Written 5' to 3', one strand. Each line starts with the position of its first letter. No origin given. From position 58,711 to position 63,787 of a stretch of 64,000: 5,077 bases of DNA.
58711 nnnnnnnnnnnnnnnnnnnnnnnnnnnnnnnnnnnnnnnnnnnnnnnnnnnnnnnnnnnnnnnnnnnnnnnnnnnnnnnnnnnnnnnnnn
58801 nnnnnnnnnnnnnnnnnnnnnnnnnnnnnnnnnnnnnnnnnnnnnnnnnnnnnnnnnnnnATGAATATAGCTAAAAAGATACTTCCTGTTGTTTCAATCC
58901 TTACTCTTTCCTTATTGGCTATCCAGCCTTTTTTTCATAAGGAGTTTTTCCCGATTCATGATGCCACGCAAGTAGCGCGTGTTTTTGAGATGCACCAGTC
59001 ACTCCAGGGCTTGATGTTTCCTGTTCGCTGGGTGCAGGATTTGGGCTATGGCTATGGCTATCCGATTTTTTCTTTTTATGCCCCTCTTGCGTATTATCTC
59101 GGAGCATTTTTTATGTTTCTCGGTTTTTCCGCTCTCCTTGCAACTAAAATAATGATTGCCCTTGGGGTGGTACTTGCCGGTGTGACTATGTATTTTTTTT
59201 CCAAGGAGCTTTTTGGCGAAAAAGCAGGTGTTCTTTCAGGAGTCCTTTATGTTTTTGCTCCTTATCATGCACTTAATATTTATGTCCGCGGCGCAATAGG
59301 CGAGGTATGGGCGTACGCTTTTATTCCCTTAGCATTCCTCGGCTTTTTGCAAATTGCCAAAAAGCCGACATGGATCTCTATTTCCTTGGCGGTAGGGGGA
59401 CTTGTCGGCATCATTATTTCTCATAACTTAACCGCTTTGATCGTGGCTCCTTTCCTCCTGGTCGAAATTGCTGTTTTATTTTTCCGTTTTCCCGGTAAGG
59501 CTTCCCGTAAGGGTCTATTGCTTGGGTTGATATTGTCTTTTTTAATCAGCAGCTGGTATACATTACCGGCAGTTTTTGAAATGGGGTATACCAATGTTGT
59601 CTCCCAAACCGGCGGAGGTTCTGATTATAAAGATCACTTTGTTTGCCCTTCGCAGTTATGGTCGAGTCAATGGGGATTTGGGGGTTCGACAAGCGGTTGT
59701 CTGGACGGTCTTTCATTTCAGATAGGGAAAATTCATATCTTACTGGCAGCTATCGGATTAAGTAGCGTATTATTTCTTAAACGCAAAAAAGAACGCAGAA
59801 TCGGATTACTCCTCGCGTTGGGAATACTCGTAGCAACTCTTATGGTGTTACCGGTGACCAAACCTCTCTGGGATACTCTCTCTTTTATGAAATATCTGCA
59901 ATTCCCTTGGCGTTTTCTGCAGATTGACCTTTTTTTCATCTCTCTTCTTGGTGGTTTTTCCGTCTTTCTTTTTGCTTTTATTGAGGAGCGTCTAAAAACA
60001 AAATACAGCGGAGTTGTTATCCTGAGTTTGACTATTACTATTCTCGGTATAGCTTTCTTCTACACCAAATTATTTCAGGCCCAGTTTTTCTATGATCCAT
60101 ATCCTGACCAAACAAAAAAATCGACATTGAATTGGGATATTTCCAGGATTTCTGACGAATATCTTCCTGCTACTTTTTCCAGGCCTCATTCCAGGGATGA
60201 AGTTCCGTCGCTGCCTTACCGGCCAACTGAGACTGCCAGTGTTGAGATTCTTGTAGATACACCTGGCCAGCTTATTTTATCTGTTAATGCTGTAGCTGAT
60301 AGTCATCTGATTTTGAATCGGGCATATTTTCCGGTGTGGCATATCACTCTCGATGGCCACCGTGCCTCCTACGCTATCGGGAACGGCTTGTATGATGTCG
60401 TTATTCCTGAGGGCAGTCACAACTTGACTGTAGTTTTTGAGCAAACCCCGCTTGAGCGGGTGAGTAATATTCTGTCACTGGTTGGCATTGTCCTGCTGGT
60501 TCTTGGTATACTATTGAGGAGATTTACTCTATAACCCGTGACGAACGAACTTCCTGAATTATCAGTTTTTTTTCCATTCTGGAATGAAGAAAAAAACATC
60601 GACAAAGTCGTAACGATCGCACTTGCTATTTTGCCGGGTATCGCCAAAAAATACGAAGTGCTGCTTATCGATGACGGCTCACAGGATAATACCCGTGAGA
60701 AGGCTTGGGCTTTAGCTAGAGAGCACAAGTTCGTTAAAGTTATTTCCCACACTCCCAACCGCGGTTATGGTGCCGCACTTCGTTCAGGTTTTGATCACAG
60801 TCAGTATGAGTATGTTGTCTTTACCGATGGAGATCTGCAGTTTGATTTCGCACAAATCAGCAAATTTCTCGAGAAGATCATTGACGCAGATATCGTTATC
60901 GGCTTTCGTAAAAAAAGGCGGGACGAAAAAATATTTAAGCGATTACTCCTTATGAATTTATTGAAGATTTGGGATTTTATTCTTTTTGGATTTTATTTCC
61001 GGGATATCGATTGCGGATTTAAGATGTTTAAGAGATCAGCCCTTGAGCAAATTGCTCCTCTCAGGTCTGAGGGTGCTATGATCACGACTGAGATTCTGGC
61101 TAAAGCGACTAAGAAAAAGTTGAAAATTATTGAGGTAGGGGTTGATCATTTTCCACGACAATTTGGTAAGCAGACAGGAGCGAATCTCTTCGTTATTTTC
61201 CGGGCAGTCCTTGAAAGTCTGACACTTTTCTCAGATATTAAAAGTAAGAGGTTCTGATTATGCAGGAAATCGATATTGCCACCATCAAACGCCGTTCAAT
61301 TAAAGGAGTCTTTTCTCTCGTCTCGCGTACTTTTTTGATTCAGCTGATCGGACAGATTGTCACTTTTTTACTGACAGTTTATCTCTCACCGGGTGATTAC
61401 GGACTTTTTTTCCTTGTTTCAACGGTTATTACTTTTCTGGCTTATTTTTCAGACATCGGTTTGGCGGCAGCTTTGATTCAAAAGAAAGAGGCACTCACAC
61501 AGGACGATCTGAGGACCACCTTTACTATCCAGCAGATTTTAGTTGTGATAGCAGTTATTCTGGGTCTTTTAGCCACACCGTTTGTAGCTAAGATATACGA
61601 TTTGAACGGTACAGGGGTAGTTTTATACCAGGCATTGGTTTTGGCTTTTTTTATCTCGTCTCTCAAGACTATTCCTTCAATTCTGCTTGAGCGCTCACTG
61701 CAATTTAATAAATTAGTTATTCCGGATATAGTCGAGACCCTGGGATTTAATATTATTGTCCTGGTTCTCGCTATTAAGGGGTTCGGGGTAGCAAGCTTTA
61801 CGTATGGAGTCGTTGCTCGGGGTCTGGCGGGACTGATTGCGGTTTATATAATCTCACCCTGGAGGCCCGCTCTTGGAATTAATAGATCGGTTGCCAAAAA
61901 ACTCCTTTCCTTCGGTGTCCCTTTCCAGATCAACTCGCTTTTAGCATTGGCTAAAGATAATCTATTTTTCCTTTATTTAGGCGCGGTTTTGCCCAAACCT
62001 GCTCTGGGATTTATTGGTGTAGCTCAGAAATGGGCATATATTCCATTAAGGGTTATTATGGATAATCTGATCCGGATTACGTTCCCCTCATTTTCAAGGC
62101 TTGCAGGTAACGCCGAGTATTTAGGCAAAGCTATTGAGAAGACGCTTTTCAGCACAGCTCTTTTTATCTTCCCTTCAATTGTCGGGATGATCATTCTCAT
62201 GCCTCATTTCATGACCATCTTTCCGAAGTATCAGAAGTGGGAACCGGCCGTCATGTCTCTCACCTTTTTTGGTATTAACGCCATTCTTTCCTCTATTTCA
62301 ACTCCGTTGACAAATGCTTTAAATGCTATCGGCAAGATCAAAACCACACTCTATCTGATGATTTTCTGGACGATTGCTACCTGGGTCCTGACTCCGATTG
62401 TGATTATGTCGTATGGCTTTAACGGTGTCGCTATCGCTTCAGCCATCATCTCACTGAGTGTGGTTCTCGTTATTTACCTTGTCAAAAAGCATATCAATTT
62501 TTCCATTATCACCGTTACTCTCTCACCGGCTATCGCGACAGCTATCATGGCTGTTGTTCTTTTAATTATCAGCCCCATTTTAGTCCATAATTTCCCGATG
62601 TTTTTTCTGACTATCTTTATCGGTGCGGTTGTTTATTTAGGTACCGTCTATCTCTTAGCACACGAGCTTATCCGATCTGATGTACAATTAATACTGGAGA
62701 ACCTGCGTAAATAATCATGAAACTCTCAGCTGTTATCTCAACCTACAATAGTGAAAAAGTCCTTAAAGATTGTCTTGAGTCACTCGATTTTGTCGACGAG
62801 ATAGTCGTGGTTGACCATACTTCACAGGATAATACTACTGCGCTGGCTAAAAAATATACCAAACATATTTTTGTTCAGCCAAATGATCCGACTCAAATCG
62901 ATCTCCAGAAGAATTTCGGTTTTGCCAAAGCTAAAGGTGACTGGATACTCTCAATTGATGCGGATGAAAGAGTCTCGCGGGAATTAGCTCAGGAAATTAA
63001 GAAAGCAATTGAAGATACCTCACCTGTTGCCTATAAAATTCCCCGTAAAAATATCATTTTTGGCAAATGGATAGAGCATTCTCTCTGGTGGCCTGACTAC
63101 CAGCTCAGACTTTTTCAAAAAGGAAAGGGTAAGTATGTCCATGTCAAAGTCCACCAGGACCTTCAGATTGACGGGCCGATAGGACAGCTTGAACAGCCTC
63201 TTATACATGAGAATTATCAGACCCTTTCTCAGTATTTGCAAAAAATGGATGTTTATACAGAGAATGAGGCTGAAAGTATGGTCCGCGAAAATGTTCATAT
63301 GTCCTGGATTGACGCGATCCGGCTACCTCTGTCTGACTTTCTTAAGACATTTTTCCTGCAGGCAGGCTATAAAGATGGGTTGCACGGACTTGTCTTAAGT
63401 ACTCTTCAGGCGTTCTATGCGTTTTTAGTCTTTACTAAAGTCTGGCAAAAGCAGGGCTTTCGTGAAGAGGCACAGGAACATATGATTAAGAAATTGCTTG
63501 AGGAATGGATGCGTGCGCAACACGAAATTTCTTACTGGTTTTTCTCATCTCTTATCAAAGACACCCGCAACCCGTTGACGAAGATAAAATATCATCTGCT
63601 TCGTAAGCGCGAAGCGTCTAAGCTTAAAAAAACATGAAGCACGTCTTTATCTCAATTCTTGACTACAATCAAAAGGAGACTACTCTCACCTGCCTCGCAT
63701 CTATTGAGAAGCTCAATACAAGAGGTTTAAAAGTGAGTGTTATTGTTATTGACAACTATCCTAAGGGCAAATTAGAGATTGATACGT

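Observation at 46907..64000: About 17-kb glycosylation locus with eight consecutive polytopic GT-C/YfhO-like membrane proteins between polyprenyl-phosphate-sugar GT2s and a flippase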

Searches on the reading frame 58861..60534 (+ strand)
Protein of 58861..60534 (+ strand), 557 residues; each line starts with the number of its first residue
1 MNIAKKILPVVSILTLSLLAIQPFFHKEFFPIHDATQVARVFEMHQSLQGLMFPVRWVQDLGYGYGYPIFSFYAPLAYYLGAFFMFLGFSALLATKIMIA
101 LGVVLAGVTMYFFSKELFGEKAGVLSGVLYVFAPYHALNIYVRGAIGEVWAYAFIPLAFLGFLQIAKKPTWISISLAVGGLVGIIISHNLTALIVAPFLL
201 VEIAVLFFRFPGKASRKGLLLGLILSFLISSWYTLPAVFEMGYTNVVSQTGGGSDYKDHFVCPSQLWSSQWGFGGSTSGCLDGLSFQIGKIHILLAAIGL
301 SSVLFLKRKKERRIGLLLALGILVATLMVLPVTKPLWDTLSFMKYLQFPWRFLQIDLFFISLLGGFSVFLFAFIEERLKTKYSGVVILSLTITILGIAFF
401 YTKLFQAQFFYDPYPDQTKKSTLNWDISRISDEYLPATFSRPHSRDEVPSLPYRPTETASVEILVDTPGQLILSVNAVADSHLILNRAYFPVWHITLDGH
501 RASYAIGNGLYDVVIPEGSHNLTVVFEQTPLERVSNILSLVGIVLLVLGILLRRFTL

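Call 5: search_protein_families(library=pfam, proteins=[window:58861-60534:+], max_evalue=0.1)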
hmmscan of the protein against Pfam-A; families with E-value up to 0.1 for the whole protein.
window:58861-60534:+ (557 aa): 1 family
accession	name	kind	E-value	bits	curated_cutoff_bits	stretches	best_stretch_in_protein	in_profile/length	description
PF10131.15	PTPS_related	-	3.9e-08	32.7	26.4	1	70-418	1-320/621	6-pyruvoyl-tetrahydropterin synthase related domain; membrane protein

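Call 6: search_protein_families(library=ncbifam, proteins=[window:58861-60534:+], max_evalue=0.1)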
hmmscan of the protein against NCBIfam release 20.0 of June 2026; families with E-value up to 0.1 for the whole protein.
window:58861-60534:+ (557 aa): 0 families

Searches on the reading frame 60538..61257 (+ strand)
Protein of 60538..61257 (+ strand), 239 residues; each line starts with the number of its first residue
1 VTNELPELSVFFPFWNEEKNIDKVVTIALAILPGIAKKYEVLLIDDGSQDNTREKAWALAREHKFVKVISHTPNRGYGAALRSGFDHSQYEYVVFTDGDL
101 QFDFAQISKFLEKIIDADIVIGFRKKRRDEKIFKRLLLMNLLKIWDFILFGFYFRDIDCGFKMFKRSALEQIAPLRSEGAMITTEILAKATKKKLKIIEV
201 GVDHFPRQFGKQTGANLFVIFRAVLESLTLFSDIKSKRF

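Call 5: search_protein_families(library=pfam, proteins=[window:60538-61257:+], max_evalue=0.1)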
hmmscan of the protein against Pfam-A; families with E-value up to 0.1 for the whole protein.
window:60538-61257:+ (239 aa): 4 families
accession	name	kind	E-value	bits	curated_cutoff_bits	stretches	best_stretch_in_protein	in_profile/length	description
PF00535.33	Glycos_transf_2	-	9.1e-28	97.7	23.3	1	9-172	1-167/168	Glycosyl transferase family 2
PF10111.15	Glyco_tranf_2_2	-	2.4e-06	27.7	27.3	1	9-121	1-121/276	Glycosyltransferase like family 2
PF13641.12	Glyco_tranf_2_3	-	0.0007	20.1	27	1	6-99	1-96/230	Glycosyltransferase like family 2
PF25376.1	Pre-PUA_NSUN2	-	0.0079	17.1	24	0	185-229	50-92/99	NSUN2 Pre-PUA domain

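Call 6: search_protein_families(library=ncbifam, proteins=[window:60538-61257:+], max_evalue=0.1)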
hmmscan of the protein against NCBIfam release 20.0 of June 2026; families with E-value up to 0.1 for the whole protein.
window:60538-61257:+ (239 aa): 26 families (the best 25 are shown)
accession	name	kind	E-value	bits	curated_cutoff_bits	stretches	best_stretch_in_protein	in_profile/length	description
NF047588.1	GlcsyltransPgfSStrep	equivalog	4.3e-21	75.4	500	1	8-176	3-171/308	glycosyltransferase PgfS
TIGR04182.1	glyco_TIGR04182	equivalog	1.4e-20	73.9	325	1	8-214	2-200/293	S-layer glycoprotein N-glycosyltransferase AglJ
NF007986.1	PRK10714.1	equivalog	6e-19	68.2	529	1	4-213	4-209/316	undecaprenyl-phosphate 4-deoxy-4-formamido-L-arabinose transferase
TIGR03937.1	PgaC_IcaA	equivalog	1.8e-17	63.4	422.3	1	3-115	42-151/407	poly-beta-1,6-N-acetyl-D-glucosamine synthase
NF058614.1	PPMAGASynPpgS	equivalog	2.4e-12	46.7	370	1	10-218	4-210/226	polyprenyl-phospho-N-acetylgalactosaminyl synthase PpgS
NF047683.1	TeichurnBiosyTuaG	equivalog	4.6e-12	46.1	400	1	1-121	1-118/252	teichuronic acid biosynthesis protein TuaG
NF041391.1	DPhHxTase_Halo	equivalog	5.8e-12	45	375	1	15-207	4-186/213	dolichyl-phosphate hexose transferase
NF007482.0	PRK10073.1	equivalog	1.2e-10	41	423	1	1-103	1-99/334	glycosyltransferase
TIGR03965.1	mycofact_glyco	equivalog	1.6e-09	37.2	280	1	3-102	71-167/467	mycofactocin biosynthesis glycosyltransferase MftF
NF010496.0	PRK13915.1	equivalog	4.6e-09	35.8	262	1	7-103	32-131/307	glucosyl-3-phosphoglycerate synthase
NF041875.1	EPS_EpsD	equivalog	5.7e-09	35.8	370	1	28-112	20-102/325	exopolysaccharide biosynthesis glycosyltransferase EpsD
TIGR04283.1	glyco_like_mftF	equivalog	1.1e-08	34.9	182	1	8-137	1-121/221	TIGR04283 family arsenosugar biosynthesis glycosyltransferase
TIGR03469.1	HpnB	hypoth_equivalog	6.7e-06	25.4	379.25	1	4-119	42-165/386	hopene-associated glycosyltransferase HpnB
NF050050.1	ProtGlycPglI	equivalog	1.1e-05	25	500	1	6-115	2-109/306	GalNAc(5)-diNAcBac-PP-undecaprenol beta-1,3-glucosyltransferase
NF053739.1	GlytfEpsEBac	equivalog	0.00011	21.3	450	1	6-113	1-109/265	glycosyltransferase EpsE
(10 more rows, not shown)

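Call 86: search_solved_structures(query=window:60538-61257:+, max_evalue=0.001)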
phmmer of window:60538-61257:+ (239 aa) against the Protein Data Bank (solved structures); distinct sequences matched with E-value up to 0.001: 12.
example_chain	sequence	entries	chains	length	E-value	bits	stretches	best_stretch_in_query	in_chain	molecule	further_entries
9hwj_A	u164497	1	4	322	1.2e-16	64.4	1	6-213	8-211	Undecaprenyl-phosphate 4-deoxy-4-formamido-L-arabinose transferase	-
9bhc_C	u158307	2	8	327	2.1e-16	63.5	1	6-213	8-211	Undecaprenyl-phosphate 4-deoxy-4-formamido-L-arabinose transferase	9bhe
8vxh_A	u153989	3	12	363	2.9e-16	63.1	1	6-213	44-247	Undecaprenyl-phosphate 4-deoxy-4-formamido-L-arabinose transferase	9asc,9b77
5mlz_A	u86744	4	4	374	5.7e-14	55.6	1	7-223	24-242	Dolichol monophosphate mannose synthase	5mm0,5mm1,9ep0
5eke_A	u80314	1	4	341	1.7e-13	54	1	3-141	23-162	Uncharacterized glycosyltransferase sll0501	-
5ekp_C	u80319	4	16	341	1.8e-13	54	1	3-137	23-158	Uncharacterized glycosyltransferase sll0501 | Glycosyltransferase sll0501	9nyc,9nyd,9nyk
9nye_A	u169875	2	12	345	1.9e-13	53.9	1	3-137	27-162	Glycosyltransferase sll0501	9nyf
3bcv_A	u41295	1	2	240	2e-10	44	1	5-103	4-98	Putative glycosyltransferase protein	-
2z87_A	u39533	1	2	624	1.4e-07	34.7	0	8-125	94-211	Chondroitin synthase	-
2z86_A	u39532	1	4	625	1.4e-07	34.7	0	8-125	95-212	Chondroitin synthase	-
6p61_A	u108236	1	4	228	8.7e-07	32.1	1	4-111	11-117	Glycosyltransferase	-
5hea_A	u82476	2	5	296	3.2e-06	30.3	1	8-114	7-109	Putative glycosyltransferase (GalT1)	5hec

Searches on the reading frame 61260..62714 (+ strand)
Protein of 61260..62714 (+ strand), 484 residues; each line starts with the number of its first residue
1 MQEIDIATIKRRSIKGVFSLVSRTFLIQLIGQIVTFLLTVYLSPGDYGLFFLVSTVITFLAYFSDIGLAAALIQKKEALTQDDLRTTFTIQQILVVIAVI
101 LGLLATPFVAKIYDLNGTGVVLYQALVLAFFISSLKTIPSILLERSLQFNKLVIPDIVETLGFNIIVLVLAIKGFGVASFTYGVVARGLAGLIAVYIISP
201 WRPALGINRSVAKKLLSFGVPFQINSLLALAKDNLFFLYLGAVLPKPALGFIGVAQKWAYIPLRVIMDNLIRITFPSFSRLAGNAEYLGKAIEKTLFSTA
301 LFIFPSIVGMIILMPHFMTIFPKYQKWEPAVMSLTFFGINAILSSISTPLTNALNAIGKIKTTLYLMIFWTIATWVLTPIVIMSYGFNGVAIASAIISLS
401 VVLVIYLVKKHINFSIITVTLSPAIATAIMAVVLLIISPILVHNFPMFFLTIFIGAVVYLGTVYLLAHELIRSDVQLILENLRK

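Call 10: search_protein_families(library=pfam, proteins=[window:61260-62714:+], max_evalue=0.01)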
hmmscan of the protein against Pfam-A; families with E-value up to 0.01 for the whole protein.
window:61260-62714:+ (484 aa): 2 families
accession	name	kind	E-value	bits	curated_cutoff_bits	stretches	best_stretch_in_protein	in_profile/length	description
PF13440.11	Polysacc_synt_3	-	2.8e-46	158.5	23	1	42-330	6-291/293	Polysaccharide biosynthesis protein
PF01943.22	Polysacc_synt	-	1e-18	68.2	28.2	1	14-281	2-273/274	Polysaccharide biosynthesis protein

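Call 75: search_protein_families(library=ncbifam, proteins=[window:61260-62714:+], max_evalue=0.00001)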
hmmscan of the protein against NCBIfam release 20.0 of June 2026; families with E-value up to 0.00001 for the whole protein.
window:61260-62714:+ (484 aa): 3 families
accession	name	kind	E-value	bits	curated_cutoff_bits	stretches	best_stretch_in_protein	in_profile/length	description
NF058658.1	Oglyco_Wzx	exception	5.6e-33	114.7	720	1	8-478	5-475/478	O-glycosylation flippase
NF007773.0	PRK10459.1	equivalog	1.9e-32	112.9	273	1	23-471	17-472/492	MOP flippase family protein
NF047674.1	TeichurnBiosyTuaB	equivalog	1e-26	94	580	1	8-463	3-466/469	teichuronic acid biosynthesis protein TuaB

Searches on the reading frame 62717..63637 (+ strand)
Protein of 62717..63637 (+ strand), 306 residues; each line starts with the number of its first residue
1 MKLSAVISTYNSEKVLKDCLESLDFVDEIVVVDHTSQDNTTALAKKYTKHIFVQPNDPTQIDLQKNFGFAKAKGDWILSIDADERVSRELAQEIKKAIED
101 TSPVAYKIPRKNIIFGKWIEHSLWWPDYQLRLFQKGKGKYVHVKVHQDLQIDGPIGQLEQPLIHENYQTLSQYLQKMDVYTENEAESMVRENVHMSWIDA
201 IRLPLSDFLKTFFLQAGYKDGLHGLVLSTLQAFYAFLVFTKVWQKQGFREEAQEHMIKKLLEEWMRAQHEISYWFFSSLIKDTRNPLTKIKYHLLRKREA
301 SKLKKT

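Call 10: search_protein_families(library=pfam, proteins=[window:62717-63637:+], max_evalue=0.01)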
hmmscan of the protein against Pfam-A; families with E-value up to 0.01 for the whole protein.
window:62717-63637:+ (306 aa): 2 families
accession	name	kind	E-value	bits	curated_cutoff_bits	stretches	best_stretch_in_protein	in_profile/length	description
PF00535.33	Glycos_transf_2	-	5.7e-19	69.1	23.3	1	4-137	1-146/168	Glycosyl transferase family 2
PF13704.12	Glyco_tranf_2_4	-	1.3e-05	26.1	27.5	1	25-84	17-82/98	Glycosyl transferase family 2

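Call 16: find_encoding_contigs(protein=window:62717-63637:+, flank=10000, max_places=2)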
Protein window:62717-63637:+ (306 aa): 22 contigs read that carry it; 2 places shown.
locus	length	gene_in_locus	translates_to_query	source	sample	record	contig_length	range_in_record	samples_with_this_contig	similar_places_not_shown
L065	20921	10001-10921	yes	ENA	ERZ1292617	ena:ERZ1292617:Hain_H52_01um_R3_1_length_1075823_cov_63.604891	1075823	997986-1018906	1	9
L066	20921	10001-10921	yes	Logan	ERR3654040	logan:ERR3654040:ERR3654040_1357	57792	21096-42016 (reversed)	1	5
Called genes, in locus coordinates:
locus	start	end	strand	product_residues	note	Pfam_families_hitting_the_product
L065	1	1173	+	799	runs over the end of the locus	PF09586:YfhO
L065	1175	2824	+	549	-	PF13231:PMT_2 (weak)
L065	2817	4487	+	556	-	PF13231:PMT_2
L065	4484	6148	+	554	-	PF10131:PTPS_related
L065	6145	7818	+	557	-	PF10131:PTPS_related (weak)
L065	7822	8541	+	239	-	PF00535:Glycos_transf_2, PF10111:Glyco_tranf_2_2 (weak)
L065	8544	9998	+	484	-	PF01943:Polysacc_synt, PF13440:Polysacc_synt_3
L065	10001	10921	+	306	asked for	PF00535:Glycos_transf_2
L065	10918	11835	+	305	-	PF00535:Glycos_transf_2, PF13641:Glyco_tranf_2_3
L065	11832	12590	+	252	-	PF00535:Glycos_transf_2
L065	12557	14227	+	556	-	PF02366:PMT, PF13231:PMT_2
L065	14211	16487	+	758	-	PF09586:YfhO, PF10131:PTPS_related (weak), PF09586:YfhO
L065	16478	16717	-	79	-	PF18893:DUF5652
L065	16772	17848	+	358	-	PF13439:Glyco_transf_4 (weak), PF00534:Glycos_transf_1, PF13692:Glyco_trans_1_4 (weak)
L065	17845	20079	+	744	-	PF09586:YfhO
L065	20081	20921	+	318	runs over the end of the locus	PF00535:Glycos_transf_2, PF13641:Glyco_tranf_2_3, PF13506:Glyco_transf_21 (faint), PF13632:Glyco_trans_2_3 (weak)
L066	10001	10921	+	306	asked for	PF00535:Glycos_transf_2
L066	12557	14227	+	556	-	PF02366:PMT, PF13231:PMT_2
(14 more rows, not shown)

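Call 75: search_protein_families(library=ncbifam, proteins=[window:62717-63637:+, L065:10918-11835:+, L065:11832-12590:+, L065:12557-14227:+, L065:14211-16487:+, L065:16772-17848:+, L065:17845-20079:+], max_evalue=0.00001)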
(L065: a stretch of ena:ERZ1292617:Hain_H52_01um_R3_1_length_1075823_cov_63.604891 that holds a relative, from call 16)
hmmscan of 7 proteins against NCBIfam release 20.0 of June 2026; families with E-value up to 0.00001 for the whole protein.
window:62717-63637:+ (306 aa): 5 families
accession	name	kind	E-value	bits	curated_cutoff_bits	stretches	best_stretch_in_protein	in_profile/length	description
TIGR04283.1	glyco_like_mftF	equivalog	1.9e-12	47.2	182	1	3-109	1-112/221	TIGR04283 family arsenosugar biosynthesis glycosyltransferase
NF007482.0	PRK10073.1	equivalog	1.6e-09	37.2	423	1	2-93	7-105/334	glycosyltransferase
TIGR04195.1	S_glycosyl_SunS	equivalog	1.1e-08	34.3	350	1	6-97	62-154/421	SunS family peptide S-glycosyltransferase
NF045692.1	OglycostaseCruG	equivalog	7.7e-06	25.1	600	0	2-99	42-153/386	2'-O-glycosyltransferase CruG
NF041875.1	EPS_EpsD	equivalog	9.8e-06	25.2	370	0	3-94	1-100/325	exopolysaccharide biosynthesis glycosyltransferase EpsD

L065:10918-11835:+ (305 aa): 5 families
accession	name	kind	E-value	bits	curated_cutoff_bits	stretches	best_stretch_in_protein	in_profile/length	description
TIGR03965.1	mycofact_glyco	equivalog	2.7e-13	49.6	280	1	176-233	224-280/467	mycofactocin biosynthesis glycosyltransferase MftF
TIGR01556.1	rhamnosyltran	subfamily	5e-11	42.3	200.55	1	33-123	21-112/281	rhamnosyltransferase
TIGR03937.1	PgaC_IcaA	equivalog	1.4e-09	37.4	422.3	0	176-233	195-250/407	poly-beta-1,6-N-acetyl-D-glucosamine synthase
NF041875.1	EPS_EpsD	equivalog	2.5e-08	33.7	370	0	166-234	142-207/325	exopolysaccharide biosynthesis glycosyltransferase EpsD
NF038299.1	EPS_HpsN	equivalog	1.1e-06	27.9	425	0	8-241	7-227/317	hormogonium polysaccharide biosynthesis glycosyltransferase HpsN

L065:11832-12590:+ (252 aa): 5 families
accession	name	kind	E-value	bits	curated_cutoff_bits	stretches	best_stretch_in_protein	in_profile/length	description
TIGR04283.1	glyco_like_mftF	equivalog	4.8e-10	39.4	182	1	8-101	3-98/221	TIGR04283 family arsenosugar biosynthesis glycosyltransferase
TIGR04182.1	glyco_TIGR04182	equivalog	2.5e-09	36.9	325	1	6-89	2-87/293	S-layer glycoprotein N-glycosyltransferase AglJ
NF010496.0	PRK13915.1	equivalog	1.3e-08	34.3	262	1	3-59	30-93/307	glucosyl-3-phosphoglycerate synthase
TIGR04195.1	S_glycosyl_SunS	equivalog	6.5e-08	31.8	350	1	5-97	58-153/421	SunS family peptide S-glycosyltransferase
NF007482.0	PRK10073.1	equivalog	3.4e-06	26.3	423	1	4-99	6-110/334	glycosyltransferase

L065:12557-14227:+ (556 aa): 1 family
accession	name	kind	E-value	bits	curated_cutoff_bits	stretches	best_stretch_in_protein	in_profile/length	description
TIGR03663.1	TIGR03663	subfamily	6e-07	28.8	126.25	1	27-222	4-186/435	flippase activity-associated protein Agl23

L065:14211-16487:+ (758 aa): 0 families

L065:16772-17848:+ (358 aa): 1 family
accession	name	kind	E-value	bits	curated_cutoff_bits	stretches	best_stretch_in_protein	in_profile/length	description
TIGR03999.1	thiol_BshA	equivalog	1e-05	24.7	273.7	0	264-345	274-358/375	N-acetyl-alpha-D-glucosaminyl L-malate synthase BshA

L065:17845-20079:+ (744 aa): 0 families
